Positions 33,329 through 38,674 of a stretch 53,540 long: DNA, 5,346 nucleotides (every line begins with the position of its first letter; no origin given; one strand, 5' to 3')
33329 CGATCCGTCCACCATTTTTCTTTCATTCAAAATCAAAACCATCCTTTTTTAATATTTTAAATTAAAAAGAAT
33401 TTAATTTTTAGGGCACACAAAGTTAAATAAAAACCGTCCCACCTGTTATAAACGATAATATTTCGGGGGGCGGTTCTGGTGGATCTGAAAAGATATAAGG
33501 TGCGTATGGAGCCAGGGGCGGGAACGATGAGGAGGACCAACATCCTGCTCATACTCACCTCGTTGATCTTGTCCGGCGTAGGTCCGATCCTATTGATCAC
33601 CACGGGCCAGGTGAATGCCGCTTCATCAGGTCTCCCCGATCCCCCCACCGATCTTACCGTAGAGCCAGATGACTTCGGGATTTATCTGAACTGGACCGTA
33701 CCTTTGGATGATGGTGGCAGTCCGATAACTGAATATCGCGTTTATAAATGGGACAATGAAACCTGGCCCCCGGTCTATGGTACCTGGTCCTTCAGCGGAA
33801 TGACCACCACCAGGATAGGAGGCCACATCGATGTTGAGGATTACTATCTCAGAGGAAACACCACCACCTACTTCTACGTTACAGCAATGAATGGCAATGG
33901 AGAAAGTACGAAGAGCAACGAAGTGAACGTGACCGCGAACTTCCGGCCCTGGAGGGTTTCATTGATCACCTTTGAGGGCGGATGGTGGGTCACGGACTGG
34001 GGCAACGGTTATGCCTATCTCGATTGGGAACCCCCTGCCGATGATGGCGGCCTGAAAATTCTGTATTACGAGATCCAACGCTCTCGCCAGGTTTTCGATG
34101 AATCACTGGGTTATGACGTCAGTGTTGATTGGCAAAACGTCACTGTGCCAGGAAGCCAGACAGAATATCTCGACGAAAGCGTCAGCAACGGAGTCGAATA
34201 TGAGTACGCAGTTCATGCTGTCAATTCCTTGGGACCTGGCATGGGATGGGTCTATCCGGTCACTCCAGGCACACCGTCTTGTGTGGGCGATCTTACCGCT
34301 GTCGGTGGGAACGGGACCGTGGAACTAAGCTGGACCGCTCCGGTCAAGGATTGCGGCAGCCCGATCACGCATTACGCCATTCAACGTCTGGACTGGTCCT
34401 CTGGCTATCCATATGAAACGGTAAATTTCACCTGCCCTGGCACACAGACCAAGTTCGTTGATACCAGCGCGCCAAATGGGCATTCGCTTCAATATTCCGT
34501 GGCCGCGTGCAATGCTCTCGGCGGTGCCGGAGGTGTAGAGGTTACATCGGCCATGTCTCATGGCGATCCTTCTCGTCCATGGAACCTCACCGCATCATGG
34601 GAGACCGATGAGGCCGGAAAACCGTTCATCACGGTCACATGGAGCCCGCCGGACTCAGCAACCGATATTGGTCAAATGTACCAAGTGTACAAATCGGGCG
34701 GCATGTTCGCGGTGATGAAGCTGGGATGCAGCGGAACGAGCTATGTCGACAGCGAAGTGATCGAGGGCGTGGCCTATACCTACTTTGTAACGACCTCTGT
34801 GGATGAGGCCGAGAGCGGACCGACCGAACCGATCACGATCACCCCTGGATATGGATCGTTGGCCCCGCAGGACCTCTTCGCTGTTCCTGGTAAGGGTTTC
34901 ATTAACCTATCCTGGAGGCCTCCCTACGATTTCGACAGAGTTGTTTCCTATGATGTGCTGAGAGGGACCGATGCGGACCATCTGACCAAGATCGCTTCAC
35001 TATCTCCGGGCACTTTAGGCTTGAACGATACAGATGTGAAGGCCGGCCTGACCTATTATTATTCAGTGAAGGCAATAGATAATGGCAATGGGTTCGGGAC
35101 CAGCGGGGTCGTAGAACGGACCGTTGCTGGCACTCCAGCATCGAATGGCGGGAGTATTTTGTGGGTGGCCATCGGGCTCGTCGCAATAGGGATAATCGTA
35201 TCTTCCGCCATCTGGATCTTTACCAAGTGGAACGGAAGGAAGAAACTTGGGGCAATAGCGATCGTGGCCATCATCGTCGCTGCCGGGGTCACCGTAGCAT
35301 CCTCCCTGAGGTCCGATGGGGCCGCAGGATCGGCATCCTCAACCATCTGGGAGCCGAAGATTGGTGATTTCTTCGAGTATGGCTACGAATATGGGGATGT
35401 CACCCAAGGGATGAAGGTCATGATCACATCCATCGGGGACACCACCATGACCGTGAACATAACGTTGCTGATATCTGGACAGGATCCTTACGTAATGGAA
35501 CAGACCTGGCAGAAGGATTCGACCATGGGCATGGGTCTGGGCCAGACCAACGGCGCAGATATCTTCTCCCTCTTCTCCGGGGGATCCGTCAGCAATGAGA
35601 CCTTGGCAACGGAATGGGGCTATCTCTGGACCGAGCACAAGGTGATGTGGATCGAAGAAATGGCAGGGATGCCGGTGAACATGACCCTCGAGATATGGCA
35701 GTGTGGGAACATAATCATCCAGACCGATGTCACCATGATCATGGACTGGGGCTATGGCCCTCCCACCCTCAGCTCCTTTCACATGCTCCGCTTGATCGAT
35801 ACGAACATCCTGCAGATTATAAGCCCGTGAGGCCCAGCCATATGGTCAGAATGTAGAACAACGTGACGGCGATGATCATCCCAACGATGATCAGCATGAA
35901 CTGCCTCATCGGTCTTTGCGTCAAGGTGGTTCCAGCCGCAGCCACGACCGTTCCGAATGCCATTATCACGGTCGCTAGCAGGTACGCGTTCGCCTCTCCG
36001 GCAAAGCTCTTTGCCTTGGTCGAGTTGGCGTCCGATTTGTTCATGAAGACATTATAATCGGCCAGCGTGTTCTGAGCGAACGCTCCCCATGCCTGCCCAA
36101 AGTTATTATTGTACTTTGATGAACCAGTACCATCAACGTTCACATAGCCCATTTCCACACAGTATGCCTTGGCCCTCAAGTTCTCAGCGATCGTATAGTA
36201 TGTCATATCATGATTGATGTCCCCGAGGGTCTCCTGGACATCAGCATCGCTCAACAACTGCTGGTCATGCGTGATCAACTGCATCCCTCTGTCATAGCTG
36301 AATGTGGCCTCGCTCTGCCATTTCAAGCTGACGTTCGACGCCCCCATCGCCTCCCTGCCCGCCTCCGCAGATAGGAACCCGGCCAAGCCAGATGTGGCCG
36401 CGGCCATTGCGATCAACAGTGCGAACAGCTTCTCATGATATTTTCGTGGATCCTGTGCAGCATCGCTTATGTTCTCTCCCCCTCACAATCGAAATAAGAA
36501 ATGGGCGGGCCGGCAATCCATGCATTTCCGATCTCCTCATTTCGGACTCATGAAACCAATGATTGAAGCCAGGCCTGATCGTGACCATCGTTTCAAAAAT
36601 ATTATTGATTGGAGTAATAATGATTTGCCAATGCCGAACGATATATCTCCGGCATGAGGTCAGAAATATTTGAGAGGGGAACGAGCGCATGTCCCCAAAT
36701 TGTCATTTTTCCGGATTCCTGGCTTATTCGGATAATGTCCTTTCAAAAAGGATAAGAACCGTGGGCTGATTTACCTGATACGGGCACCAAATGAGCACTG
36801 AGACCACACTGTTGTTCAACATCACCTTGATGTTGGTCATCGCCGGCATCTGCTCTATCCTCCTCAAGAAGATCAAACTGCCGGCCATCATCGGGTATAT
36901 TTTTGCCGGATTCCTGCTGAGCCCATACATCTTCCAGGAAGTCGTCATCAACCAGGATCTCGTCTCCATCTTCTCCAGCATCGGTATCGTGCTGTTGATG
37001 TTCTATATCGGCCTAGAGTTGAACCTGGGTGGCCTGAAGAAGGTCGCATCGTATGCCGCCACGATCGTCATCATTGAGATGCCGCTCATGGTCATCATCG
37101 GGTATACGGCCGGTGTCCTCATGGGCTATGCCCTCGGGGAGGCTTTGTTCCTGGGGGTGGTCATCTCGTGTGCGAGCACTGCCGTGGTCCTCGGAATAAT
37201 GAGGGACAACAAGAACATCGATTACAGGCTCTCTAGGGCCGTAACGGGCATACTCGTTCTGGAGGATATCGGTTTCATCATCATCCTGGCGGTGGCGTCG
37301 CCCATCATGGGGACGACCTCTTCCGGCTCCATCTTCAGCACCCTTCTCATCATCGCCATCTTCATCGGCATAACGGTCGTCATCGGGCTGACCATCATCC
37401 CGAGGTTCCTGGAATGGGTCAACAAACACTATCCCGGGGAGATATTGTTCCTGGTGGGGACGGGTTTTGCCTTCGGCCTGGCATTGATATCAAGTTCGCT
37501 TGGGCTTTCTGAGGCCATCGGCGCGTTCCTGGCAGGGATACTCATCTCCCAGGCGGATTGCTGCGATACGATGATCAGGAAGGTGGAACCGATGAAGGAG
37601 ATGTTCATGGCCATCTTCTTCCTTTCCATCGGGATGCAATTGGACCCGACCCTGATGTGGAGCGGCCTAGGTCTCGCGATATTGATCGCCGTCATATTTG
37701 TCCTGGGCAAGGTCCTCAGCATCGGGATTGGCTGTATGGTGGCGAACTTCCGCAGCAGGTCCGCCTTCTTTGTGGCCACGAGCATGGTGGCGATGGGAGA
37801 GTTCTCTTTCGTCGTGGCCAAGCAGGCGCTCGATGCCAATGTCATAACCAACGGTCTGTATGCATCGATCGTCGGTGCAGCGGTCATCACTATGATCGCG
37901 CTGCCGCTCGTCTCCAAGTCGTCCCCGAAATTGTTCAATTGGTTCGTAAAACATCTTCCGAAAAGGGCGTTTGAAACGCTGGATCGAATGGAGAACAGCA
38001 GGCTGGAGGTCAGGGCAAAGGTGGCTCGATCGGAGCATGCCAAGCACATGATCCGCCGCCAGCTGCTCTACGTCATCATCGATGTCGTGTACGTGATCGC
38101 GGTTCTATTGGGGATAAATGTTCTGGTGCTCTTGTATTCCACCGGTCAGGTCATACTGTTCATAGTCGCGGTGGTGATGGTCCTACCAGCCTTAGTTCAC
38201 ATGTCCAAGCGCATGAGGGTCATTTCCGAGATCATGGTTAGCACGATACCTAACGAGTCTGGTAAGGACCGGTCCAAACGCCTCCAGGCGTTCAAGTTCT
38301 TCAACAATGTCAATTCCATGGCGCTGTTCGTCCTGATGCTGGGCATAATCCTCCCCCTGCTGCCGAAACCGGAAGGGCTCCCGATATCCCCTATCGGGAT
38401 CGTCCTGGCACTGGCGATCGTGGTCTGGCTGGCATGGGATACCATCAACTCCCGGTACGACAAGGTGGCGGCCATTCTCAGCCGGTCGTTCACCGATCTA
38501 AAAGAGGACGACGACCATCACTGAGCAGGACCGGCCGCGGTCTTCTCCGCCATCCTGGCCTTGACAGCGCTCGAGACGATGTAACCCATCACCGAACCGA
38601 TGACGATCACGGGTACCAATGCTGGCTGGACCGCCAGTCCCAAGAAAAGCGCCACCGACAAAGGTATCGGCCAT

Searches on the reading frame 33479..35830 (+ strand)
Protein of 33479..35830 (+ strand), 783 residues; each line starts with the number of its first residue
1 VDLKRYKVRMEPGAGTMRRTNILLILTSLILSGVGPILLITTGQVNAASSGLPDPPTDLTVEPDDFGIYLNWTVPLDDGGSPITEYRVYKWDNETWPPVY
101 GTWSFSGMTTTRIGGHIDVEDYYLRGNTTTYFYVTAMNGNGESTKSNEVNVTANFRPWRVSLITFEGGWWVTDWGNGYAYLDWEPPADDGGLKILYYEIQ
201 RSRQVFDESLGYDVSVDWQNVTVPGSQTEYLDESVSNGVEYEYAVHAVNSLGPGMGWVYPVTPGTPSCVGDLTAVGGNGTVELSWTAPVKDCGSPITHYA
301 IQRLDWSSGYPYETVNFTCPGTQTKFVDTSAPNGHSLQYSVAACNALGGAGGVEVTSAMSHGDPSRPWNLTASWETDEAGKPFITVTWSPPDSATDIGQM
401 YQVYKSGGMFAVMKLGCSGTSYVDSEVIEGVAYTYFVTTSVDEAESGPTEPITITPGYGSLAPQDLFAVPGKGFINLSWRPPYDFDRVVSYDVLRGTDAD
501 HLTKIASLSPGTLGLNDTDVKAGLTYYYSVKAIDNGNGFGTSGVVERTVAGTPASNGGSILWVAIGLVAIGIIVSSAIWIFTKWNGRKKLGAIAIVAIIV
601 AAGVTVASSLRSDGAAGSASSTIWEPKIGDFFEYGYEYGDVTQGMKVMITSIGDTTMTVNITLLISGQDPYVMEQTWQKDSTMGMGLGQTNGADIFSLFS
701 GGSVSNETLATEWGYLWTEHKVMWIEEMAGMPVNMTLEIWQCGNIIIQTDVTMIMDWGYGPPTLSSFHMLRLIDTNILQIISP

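Call 13: search_protein_families(library=ncbifam, proteins=[window:33479-35830:+], max_evalue=0.001)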
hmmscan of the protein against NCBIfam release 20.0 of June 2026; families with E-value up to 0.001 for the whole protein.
window:33479-35830:+ (783 aa): 0 families

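Call 86: search_protein_families(library=pfam, proteins=[window:33479-35830:+], max_evalue=0.0001)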
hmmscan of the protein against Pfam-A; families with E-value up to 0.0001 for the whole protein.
window:33479-35830:+ (783 aa): 1 family
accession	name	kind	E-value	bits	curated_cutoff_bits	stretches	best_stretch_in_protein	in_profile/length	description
PF00041.27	fn3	-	8.3e-21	74.4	25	1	54-151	1-83/84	Fibronectin type III domain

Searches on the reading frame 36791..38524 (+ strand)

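Call 13: search_protein_families(library=ncbifam, proteins=[window:36791-38524:+], max_evalue=0.001)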
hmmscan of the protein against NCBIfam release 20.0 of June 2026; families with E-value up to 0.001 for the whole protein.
window:36791-38524:+ (577 aa): 5 families
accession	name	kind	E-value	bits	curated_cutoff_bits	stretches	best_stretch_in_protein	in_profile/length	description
TIGR00932.1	2a37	subfamily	1.2e-47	162.7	238.3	1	16-285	2-275/275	monovalent cation:proton antiporter-2 (CPA2) family protein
NF045626.1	FeTrans_MagA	equivalog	6.9e-40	137.2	700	1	8-373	8-372/386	iron transporter MagA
NF002924.0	PRK03562.1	equivalog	2e-37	129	752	1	5-399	4-400/623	glutathione-regulated potassium-efflux system protein KefC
NF007950.1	PRK10669.1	equivalog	7e-33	114.3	700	1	2-374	2-383/547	YbaL family putative K(+) efflux transporter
NF002973.0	PRK03659.1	equivalog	1.3e-32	113.1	804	1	5-383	4-381/602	glutathione-regulated potassium-efflux system protein KefB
